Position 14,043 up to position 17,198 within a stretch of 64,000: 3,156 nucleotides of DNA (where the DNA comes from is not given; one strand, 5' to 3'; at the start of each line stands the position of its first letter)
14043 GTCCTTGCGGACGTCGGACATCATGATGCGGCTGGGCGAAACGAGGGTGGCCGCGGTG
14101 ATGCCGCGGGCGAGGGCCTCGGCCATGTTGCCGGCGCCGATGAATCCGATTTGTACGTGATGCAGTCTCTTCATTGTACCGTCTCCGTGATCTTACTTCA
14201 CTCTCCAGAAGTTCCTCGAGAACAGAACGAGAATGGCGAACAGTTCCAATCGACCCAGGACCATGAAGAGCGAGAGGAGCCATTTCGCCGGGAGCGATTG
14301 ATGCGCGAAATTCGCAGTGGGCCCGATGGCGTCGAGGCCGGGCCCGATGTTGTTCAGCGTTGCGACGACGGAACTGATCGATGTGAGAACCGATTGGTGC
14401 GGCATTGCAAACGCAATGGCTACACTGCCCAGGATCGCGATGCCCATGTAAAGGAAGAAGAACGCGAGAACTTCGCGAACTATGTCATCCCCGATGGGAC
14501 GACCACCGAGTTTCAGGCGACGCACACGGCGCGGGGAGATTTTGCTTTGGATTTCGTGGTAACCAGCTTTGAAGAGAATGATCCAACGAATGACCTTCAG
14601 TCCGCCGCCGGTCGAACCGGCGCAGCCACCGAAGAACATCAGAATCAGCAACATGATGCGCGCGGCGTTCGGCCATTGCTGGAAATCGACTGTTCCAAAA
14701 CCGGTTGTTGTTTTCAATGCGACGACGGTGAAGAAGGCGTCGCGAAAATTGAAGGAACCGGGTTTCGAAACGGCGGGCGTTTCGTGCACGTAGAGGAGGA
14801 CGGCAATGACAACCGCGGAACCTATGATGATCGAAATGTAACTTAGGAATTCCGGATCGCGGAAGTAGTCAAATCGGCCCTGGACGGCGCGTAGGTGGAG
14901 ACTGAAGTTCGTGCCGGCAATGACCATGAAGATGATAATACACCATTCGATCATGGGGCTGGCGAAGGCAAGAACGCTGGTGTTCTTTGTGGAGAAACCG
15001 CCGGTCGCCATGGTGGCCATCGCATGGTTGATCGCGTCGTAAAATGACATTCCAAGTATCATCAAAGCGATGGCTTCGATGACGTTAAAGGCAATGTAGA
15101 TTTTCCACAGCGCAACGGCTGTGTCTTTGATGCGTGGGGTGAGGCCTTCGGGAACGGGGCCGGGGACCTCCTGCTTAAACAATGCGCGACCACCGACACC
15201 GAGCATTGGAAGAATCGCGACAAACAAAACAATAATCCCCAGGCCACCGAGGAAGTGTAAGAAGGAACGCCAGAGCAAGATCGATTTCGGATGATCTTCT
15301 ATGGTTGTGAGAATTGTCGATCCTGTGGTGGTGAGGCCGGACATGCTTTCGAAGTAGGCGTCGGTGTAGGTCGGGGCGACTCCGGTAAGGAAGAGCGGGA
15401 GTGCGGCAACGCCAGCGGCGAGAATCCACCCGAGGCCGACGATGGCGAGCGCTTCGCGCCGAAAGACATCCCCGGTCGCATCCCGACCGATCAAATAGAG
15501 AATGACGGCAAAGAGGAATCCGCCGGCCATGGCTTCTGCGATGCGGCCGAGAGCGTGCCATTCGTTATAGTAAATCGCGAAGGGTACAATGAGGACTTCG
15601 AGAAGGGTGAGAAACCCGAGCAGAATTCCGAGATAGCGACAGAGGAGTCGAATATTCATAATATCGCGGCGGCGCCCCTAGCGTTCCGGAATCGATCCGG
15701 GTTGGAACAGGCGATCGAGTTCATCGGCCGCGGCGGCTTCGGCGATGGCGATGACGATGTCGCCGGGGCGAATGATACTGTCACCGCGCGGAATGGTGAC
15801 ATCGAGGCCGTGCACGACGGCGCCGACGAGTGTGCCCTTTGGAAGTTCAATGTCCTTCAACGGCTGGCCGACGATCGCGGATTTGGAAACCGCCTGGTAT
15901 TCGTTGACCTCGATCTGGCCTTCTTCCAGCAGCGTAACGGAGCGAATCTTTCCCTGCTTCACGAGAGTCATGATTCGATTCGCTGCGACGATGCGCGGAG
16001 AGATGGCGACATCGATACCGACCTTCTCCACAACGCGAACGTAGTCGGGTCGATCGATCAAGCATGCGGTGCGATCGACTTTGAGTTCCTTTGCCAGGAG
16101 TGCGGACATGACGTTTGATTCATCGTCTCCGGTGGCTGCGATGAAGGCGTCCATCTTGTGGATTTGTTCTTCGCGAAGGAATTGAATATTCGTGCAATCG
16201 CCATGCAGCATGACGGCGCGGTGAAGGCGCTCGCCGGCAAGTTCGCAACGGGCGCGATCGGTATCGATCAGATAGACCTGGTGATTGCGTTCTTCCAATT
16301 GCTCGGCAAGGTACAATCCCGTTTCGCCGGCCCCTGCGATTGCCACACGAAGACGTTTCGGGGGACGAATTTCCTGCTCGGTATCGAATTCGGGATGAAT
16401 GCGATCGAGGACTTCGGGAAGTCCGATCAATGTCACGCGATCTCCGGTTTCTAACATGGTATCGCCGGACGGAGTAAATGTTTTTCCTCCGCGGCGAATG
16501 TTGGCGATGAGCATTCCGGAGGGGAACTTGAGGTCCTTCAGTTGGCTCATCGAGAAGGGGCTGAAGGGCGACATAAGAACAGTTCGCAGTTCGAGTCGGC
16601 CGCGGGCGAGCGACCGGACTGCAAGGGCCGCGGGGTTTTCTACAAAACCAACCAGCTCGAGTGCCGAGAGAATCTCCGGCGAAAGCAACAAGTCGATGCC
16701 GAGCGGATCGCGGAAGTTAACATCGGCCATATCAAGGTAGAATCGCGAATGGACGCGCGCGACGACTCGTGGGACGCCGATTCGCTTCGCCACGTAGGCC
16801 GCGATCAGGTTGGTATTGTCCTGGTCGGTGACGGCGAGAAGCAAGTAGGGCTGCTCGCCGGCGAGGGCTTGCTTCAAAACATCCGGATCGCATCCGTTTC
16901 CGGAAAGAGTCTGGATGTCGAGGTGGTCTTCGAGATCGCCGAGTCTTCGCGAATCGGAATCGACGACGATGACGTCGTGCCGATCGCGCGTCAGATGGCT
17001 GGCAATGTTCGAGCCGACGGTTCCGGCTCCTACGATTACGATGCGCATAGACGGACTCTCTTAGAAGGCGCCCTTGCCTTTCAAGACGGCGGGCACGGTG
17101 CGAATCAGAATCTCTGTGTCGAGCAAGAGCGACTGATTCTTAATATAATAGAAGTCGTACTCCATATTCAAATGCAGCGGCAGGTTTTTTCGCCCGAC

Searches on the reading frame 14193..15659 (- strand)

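Call 18: search_protein_families(library=pfam, proteins=[window:14193-15659:-])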
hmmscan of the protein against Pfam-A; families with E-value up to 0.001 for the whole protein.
window:14193-15659:- (488 aa): 1 family
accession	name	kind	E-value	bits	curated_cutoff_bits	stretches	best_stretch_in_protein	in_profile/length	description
PF02386.22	TrkH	-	6.4e-69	233.2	27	1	73-481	38-491/502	Cation transport protein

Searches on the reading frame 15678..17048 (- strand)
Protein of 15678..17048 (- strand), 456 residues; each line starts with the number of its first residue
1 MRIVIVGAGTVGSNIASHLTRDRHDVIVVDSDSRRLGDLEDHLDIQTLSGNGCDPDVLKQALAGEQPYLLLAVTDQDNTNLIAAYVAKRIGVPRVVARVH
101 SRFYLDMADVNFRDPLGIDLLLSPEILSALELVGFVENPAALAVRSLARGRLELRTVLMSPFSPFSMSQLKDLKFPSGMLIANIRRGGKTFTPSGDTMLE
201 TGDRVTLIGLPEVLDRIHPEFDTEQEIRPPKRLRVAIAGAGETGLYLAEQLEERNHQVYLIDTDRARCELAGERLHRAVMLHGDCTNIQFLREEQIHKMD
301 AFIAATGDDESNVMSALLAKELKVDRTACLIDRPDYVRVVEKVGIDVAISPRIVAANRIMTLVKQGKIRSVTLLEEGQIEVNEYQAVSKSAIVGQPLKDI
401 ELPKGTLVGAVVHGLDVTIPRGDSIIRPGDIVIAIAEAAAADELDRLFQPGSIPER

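Call 46: search_protein_families(library=pfam, proteins=[window:15678-17048:-])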
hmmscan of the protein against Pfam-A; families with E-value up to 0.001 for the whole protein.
window:15678-17048:- (456 aa): 24 families
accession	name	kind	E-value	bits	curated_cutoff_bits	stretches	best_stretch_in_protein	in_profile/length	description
PF02254.24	TrkA_N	-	1.3e-48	164.5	23.8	2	235-351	1-116/116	TrkA-N domain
PF02080.26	TrkA_C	-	1.9e-27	95.4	27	2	387-448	7-70/71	TrkA-C domain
PF13241.12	NAD_binding_7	-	9.3e-10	39.5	22.1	0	231-323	6-86/104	Putative NAD(P)-binding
PF02558.23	ApbA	-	1.3e-09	38.3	22.2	1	3-39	1-36/150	Ketopantoate reductase PanE/ApbA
PF00070.33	Pyr_redox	-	3.9e-09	37.4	22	0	234-300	1-67/82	Pyridine nucleotide-disulphide oxidoreductase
PF07992.20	Pyr_redox_2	-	4e-09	36.7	26.1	1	201-300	107-210/291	Pyridine nucleotide-disulphide oxidoreductase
PF01266.30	DAO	-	1.5e-08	35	27.9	1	2-32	1-31/353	FAD dependent oxidoreductase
PF13450.12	NAD_binding_8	-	2.8e-08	34.3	21.9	0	5-34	1-30/68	NAD(P)-binding Rossmann-like domain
PF02737.24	3HCDH_N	-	3.9e-08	33.9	22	0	3-43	2-42/180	3-hydroxyacyl-CoA dehydrogenase, NAD binding domain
PF13460.12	NAD_binding_10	-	6e-08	33.2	27.2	1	8-96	3-94/184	NAD(P)H-binding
PF03721.20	UDPG_MGDP_dh_N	-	1e-07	32.2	27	1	1-40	1-40/187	UDP-glucose/GDP-mannose dehydrogenase family, NAD binding domain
PF10727.15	Rossmann-like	-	4.2e-07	30.2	23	0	222-275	5-58/131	Rossmann-like domain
PF03807.23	F420_oxidored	-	5.1e-07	30.6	21.6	0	2-48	1-49/94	NADP oxidoreductase coenzyme F420-dependent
PF01370.27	Epimerase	-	5.5e-07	29.7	20.9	0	3-68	1-66/240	NAD dependent epimerase/dehydratase family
PF01488.26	Shikimate_DH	-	1.2e-06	29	24.3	0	2-43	14-56/138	Shikimate / quinate 5-dehydrogenase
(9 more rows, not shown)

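Call 63: find_homologous_proteins(query=window:15678-17048:-, max_evalue=1e-80)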
Query window:15678-17048:- (456 aa): 63 proteins with E <= 1e-80 among 8000 candidates.
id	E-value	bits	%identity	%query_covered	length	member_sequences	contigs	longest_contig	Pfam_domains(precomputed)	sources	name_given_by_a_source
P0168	2.3e-293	991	100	100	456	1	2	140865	PF13241.13,PF02080.27,PF13450.13,PF07992.21,PF00070.34,PF03446.22,PF01370.28,PF21799.3,PF01266.31,PF10727.16,PF02254.25,PF02558.23,PF13460.13,PF01262.28,PF03721.21,PF03435.25,PF03807.24,PF02737.25,PF01488.27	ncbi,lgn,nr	ncbi:Trk system potassium transporter TrkA [bacterium]|nr:Trk system potassium transporter TrkA [bac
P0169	8.0e-262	887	89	100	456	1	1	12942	PF13241.13,PF02080.27,PF13450.13,PF07992.21,PF00070.34,PF03446.22,PF01370.28,PF21799.3,PF01266.31,PF10727.16,PF02254.25,PF02558.23,PF13460.13,PF01262.28,PF03721.21,PF03435.25,PF03807.24,PF02737.25,PF01488.27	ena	-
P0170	8.4e-207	706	71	98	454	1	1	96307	PF13241.13,PF02080.27,PF13450.13,PF07992.21,PF00070.34,PF03446.22,PF01210.30,PF01370.28,PF21799.3,PF01266.31,PF02254.25,PF02558.23,PF13460.13,PF01262.28,PF03721.21,PF03435.25,PF03807.24,PF02737.25,PF01488.27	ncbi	-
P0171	5.0e-201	687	69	99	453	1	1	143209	PF13241.13,PF02080.27,PF13450.13,PF13478.13,PF07992.21,PF00070.34,PF03446.22,PF03486.21,PF01210.30,PF01370.28,PF01494.26,PF21799.3,PF01266.31,PF02254.25,PF02558.23,PF02826.26,PF13460.13,PF01262.28,PF03721.21,PF03435.25,PF03807.24,PF02737.25,PF01488.27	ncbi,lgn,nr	ncbi:MAG: trk/ktr system potassium uptake protein [Candidatus Sumerlaeota bacterium]|nr:trk/ktr syst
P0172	5.0e-200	683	70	98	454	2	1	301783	PF13241.13,PF02080.27,PF00899.28,PF13450.13,PF13478.13,PF07992.21,PF00070.34,PF03446.22,PF01210.30,PF01370.28,PF01494.26,PF21799.3,PF01266.31,PF13649.13,PF02254.25,PF02558.23,PF13460.13,PF01262.28,PF03721.21,PF03435.25,PF03807.24,PF02737.25,PF01488.27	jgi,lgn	jgi:trk system potassium uptake protein TrkA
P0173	3.1e-197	674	68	98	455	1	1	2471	PF13241.13,PF02080.27,PF05368.20,PF13450.13,PF07992.21,PF00070.34,PF03446.22,PF03486.21,PF01210.30,PF01370.28,PF01266.31,PF02254.25,PF02558.23,PF13460.13,PF01262.28,PF03721.21,PF03435.25,PF03807.24,PF02737.25,PF01488.27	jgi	-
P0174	4.9e-197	673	68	98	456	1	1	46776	PF13241.13,PF02080.27,PF13450.13,PF07992.21,PF00070.34,PF03446.22,PF01210.30,PF01266.31,PF02254.25,PF02558.23,PF13460.13,PF01262.28,PF03721.21,PF03435.25,PF03807.24,PF02737.25,PF01488.27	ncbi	-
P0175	1.6e-196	672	69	98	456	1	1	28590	PF13241.13,PF02080.27,PF13450.13,PF07992.21,PF00070.34,PF03446.22,PF03486.21,PF01210.30,PF01370.28,PF01494.26,PF01266.31,PF02254.25,PF02558.23,PF13460.13,PF01262.28,PF03721.21,PF03435.25,PF03807.24,PF02737.25,PF01488.27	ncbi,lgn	-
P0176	2.9e-194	664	67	98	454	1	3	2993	PF13241.13,PF02080.27,PF05368.20,PF13450.13,PF07992.21,PF00070.34,PF03446.22,PF01210.30,PF01370.28,PF01494.26,PF21799.3,PF01266.31,PF02254.25,PF02558.23,PF13460.13,PF01262.28,PF03721.21,PF03435.25,PF03807.24,PF02737.25,PF01488.27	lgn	-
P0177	1.9e-192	658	67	99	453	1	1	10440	PF13241.13,PF02080.27,PF05368.20,PF13450.13,PF13478.13,PF07992.21,PF00070.34,PF03446.22,PF03486.21,PF01210.30,PF01370.28,PF01494.26,PF21799.3,PF01266.31,PF02254.25,PF02558.23,PF13460.13,PF01262.28,PF03721.21,PF03435.25,PF03807.24,PF02737.25,PF01488.27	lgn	-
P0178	2.7e-192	658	68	98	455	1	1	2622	PF13241.13,PF02080.27,PF00899.28,PF13450.13,PF13478.13,PF07992.21,PF00070.34,PF03446.22,PF01210.30,PF01370.28,PF01494.26,PF21799.3,PF01266.31,PF02254.25,PF02558.23,PF02826.26,PF13460.13,PF01262.28,PF03721.21,PF03435.25,PF03807.24,PF02737.25,PF01488.27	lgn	-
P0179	3.7e-191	654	65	99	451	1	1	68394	PF13241.13,PF02080.27,PF13450.13,PF07992.21,PF00070.34,PF03446.22,PF01210.30,PF21799.3,PF01266.31,PF02254.25,PF02558.23,PF13460.13,PF01262.28,PF03721.21,PF03435.25,PF02737.25,PF01488.27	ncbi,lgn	ncbi:MAG: Trk system potassium transporter TrkA [Sumerlaeia bacterium]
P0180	6.7e-187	640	64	98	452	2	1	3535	PF13241.13,PF02080.27,PF13450.13,PF07992.21,PF00070.34,PF03446.22,PF01210.30,PF01370.28,PF01494.26,PF21799.3,PF01266.31,PF13649.13,PF02254.25,PF02558.23,PF13460.13,PF01262.28,PF03721.21,PF03435.25,PF03807.24,PF02737.25,PF01488.27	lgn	-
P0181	5.5e-186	637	66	98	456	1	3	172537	PF13241.13,PF02080.27,PF00899.28,PF13450.13,PF13478.13,PF07992.21,PF00070.34,PF03446.22,PF03486.21,PF01210.30,PF01370.28,PF01494.26,PF21799.3,PF01266.31,PF02254.25,PF02558.23,PF13460.13,PF01262.28,PF03721.21,PF03435.25,PF03807.24,PF02737.25,PF01488.27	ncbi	ncbi:MAG: Trk system potassium transporter TrkA [Sumerlaeia bacterium]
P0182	1.5e-181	622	64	98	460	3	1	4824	PF13241.13,PF13450.13,PF13478.13,PF07992.21,PF00070.34,PF03446.22,PF03486.21,PF21799.3,PF01266.31,PF06690.18,PF02558.23,PF13460.13,PF00106.32,PF03721.21,PF02737.25,PF02080.27,PF01210.30,PF01370.28,PF01494.26,PF13649.13,PF02254.25,PF01262.28,PF03435.25,PF03807.24,PF01488.27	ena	-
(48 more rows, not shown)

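Call 64: find_encoding_contigs(protein=P0169, flank=10000, max_places=2)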
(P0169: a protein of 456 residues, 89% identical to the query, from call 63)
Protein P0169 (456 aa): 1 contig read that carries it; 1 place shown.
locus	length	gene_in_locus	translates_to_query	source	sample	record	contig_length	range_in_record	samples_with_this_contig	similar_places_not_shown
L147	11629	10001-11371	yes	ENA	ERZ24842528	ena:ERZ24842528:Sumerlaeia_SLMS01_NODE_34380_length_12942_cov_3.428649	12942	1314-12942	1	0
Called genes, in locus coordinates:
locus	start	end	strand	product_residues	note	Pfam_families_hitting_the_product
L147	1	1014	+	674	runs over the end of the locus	PF01136:Peptidase_U32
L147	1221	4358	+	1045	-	PF01055:Glyco_hydro_31_2nd, PF21365:Glyco_hydro_31_3rd, PF17137:DUF5110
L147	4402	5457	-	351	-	PF01758:SBF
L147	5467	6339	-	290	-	PF01135:PCMT (weak), PF13489:Methyltransf_23 (weak), PF01209:Ubie_methyltran, PF06325:PrmA (weak), PF13847:Methyltransf_31, PF08241:Methyltransf_11, PF08242:Methyltransf_12, PF13649:Methyltransf_25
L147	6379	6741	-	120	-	PF01451:LMWPc (weak)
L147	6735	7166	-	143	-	PF01022:HTH_5, PF12840:HTH_20 (weak)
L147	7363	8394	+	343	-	PF00266:Aminotran_5, PF01212:Beta_elim_lyase (weak)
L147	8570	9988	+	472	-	PF13727:CoA_binding_3, PF02397:Bac_transf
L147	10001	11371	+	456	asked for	PF00070:Pyr_redox (faint), PF01262:AlaDh_PNT_C (faint), PF01266:DAO (faint), PF01370:Epimerase (faint), PF02254:TrkA_N, PF02080:TrkA_C, PF02254:TrkA_N, PF02080:TrkA_C, +13 more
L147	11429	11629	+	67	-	?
